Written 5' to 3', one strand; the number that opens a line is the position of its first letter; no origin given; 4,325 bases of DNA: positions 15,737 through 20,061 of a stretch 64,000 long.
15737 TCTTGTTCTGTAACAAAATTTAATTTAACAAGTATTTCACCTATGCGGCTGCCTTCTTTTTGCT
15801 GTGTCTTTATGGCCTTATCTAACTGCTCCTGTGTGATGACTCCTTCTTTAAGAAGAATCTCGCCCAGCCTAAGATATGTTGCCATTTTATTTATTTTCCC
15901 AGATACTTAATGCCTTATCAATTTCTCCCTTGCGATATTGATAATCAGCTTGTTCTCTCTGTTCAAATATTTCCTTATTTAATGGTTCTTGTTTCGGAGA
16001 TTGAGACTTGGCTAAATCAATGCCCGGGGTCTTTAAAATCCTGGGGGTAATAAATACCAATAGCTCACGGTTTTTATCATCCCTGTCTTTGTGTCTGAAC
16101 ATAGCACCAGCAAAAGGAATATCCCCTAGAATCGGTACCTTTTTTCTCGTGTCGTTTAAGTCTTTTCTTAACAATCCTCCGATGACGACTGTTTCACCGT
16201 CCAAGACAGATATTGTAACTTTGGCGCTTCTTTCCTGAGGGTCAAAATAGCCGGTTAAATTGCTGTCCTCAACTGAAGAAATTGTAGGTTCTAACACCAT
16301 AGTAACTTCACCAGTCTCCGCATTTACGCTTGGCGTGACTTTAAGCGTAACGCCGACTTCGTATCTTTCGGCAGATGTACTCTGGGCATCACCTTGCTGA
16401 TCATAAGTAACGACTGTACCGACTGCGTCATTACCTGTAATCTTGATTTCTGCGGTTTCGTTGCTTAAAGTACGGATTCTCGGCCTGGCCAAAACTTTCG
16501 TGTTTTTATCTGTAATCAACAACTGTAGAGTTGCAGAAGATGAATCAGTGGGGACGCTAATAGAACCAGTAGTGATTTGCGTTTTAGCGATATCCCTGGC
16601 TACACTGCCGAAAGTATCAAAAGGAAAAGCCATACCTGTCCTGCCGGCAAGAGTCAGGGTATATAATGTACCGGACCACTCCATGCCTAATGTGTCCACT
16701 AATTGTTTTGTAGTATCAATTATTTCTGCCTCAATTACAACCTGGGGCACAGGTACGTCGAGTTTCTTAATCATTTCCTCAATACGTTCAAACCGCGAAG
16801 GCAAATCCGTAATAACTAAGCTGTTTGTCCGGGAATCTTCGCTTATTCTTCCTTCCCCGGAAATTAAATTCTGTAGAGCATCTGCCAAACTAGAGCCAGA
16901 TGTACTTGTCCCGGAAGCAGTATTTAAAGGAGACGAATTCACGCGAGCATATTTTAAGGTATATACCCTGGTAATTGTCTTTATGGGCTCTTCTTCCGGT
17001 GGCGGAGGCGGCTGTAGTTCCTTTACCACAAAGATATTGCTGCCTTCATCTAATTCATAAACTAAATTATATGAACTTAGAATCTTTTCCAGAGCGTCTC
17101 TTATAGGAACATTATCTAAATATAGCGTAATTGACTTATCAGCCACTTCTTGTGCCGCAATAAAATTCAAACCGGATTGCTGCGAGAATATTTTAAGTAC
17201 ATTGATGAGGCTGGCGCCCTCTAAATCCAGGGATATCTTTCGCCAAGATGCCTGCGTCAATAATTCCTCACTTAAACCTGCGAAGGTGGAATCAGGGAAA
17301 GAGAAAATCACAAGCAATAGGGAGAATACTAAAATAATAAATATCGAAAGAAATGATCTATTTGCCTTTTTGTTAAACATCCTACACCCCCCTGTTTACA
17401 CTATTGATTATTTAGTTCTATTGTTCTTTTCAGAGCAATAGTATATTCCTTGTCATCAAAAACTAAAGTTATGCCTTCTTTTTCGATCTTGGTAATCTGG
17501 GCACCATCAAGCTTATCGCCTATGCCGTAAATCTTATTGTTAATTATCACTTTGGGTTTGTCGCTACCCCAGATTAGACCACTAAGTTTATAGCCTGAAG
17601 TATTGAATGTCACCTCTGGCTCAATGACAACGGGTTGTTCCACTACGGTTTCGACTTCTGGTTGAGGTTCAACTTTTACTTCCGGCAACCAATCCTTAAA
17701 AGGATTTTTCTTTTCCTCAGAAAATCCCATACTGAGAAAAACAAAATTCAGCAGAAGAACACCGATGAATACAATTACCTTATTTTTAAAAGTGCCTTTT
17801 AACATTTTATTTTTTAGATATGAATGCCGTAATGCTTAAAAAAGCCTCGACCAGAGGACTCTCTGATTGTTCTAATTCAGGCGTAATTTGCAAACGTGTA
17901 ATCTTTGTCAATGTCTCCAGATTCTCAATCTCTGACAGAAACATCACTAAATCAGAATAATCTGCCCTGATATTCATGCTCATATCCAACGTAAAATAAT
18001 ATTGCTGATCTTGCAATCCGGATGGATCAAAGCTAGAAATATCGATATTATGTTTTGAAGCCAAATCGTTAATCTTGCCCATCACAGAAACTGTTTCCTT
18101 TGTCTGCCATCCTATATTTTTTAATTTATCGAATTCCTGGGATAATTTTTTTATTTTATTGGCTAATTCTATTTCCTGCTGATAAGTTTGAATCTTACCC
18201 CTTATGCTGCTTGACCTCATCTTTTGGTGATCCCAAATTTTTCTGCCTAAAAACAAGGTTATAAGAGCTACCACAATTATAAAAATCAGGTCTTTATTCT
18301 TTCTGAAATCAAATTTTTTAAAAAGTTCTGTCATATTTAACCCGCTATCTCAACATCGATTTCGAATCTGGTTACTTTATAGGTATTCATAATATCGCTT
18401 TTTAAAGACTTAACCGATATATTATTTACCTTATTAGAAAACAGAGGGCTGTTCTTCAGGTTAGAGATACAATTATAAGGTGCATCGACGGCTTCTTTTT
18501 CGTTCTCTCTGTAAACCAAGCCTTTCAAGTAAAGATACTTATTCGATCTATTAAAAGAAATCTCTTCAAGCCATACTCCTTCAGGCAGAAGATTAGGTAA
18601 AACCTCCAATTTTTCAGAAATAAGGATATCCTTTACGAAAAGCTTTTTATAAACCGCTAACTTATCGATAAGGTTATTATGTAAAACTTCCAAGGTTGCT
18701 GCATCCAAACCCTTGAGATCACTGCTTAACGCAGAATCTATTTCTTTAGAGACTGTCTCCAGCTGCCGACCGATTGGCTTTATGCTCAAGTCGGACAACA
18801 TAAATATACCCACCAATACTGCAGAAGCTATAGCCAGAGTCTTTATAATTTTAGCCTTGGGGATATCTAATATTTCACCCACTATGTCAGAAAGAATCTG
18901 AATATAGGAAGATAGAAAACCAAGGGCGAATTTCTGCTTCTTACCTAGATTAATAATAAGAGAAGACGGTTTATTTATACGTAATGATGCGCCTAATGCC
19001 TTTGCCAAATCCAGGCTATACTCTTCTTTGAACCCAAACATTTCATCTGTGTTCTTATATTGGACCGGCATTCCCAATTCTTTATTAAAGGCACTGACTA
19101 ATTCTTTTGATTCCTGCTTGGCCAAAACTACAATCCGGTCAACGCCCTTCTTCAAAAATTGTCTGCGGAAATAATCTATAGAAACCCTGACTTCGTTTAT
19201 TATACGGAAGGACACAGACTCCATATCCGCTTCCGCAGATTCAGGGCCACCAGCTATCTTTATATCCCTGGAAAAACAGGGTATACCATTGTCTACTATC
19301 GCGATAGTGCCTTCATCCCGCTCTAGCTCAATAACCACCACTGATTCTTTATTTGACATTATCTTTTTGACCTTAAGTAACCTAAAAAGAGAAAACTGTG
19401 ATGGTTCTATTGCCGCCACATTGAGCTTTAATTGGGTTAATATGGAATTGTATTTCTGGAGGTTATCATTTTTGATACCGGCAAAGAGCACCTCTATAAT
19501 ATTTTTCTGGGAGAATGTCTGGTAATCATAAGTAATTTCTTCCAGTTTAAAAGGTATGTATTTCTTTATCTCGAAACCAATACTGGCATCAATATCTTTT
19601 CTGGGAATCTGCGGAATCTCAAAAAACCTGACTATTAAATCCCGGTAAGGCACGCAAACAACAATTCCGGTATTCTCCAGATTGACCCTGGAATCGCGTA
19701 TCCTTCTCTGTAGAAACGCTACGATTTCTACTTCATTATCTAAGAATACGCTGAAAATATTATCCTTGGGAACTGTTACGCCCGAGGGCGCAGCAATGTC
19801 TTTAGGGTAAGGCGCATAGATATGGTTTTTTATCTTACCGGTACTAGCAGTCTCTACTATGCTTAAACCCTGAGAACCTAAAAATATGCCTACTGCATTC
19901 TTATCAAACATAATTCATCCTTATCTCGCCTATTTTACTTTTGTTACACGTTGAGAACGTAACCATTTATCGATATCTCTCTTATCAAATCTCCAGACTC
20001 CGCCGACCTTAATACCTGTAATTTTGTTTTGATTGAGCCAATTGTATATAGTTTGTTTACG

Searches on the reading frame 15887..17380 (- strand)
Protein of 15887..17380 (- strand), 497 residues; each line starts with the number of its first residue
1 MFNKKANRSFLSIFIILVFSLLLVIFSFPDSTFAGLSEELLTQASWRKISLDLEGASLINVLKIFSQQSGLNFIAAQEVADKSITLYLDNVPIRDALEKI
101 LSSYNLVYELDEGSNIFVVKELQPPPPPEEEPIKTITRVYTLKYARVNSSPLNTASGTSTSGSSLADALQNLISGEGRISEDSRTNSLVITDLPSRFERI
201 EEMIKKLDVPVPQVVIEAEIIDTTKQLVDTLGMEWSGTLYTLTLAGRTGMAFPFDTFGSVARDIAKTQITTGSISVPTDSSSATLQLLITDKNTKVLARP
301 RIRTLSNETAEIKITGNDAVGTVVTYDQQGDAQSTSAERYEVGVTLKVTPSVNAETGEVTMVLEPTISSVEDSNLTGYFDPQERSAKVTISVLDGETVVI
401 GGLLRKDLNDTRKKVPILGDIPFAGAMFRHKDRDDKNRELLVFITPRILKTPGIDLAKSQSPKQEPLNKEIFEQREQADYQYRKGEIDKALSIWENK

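Call 8: search_protein_families(library=pfam, proteins=[window:15887-17380:-], max_evalue=0.001)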
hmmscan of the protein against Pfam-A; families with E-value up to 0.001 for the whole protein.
window:15887-17380:- (497 aa): 3 families
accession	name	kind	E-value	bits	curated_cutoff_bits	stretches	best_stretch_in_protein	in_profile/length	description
PF00263.26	Secretin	-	8.3e-42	143.1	27.5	1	288-450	2-169/169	Bacterial type II and III secretion system protein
PF03958.22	Secretin_N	-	1.6e-15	57.4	28.2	1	137-213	1-69/69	Bacterial type II/III secretion system short domain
PF07660.19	STN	-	1.1e-07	32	28.4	1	71-120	1-51/52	Secretin and TonB N terminus short domain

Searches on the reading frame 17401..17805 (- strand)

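Call 8: search_protein_families(library=pfam, proteins=[window:17401-17805:-], max_evalue=0.001)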
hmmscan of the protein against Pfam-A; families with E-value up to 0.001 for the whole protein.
window:17401-17805:- (134 aa): 2 families
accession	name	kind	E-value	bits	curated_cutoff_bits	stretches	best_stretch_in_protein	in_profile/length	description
PF16537.11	T2SSB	-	1.4e-06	28.3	28.4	1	75-123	7-58/60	Type II secretion system protein B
PF23862.1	CdsD_C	-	9.6e-06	26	27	1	72-122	3-54/56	CdsD C-terminal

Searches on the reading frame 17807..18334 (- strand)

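Call 8: search_protein_families(library=pfam, proteins=[window:17807-18334:-], max_evalue=0.001)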
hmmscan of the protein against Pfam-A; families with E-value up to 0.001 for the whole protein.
window:17807-18334:- (175 aa): 2 families
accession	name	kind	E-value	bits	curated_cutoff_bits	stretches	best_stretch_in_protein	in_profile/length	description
PF04350.18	PilO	-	1.2e-09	38.9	22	1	56-159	27-130/145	Pilus assembly protein, PilO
PF10741.14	T2SSM_b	-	9.4e-05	22.7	21.7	1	84-153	19-88/111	Type II secretion system (T2SS), protein M subtype b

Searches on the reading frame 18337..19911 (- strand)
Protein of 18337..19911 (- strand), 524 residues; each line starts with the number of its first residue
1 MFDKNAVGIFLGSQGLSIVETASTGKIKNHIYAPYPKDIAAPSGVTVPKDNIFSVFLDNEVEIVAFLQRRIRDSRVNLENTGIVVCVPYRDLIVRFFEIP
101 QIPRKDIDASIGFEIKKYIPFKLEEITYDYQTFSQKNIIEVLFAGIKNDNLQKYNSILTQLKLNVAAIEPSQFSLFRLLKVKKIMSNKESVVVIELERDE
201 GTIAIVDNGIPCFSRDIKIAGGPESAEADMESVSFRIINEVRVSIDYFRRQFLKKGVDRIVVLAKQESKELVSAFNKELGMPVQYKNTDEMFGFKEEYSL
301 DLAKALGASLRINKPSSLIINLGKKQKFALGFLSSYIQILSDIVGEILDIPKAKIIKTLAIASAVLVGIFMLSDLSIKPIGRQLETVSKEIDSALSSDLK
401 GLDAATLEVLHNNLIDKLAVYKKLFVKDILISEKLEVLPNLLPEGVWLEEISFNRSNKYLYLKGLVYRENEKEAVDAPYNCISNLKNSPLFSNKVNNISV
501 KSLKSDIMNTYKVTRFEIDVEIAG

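Call 8: search_protein_families(library=pfam, proteins=[window:18337-19911:-], max_evalue=0.001)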
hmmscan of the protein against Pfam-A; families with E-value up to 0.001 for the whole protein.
window:18337-19911:- (524 aa): 2 families
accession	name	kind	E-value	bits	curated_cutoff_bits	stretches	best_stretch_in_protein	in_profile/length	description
PF11104.14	PilM_2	-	1.7e-10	40.8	27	1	45-221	29-212/340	Type IV pilus assembly protein PilM;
PF05137.18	PilN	-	0.00024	21.5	22.8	0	435-521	3-77/78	Fimbrial assembly protein (PilN)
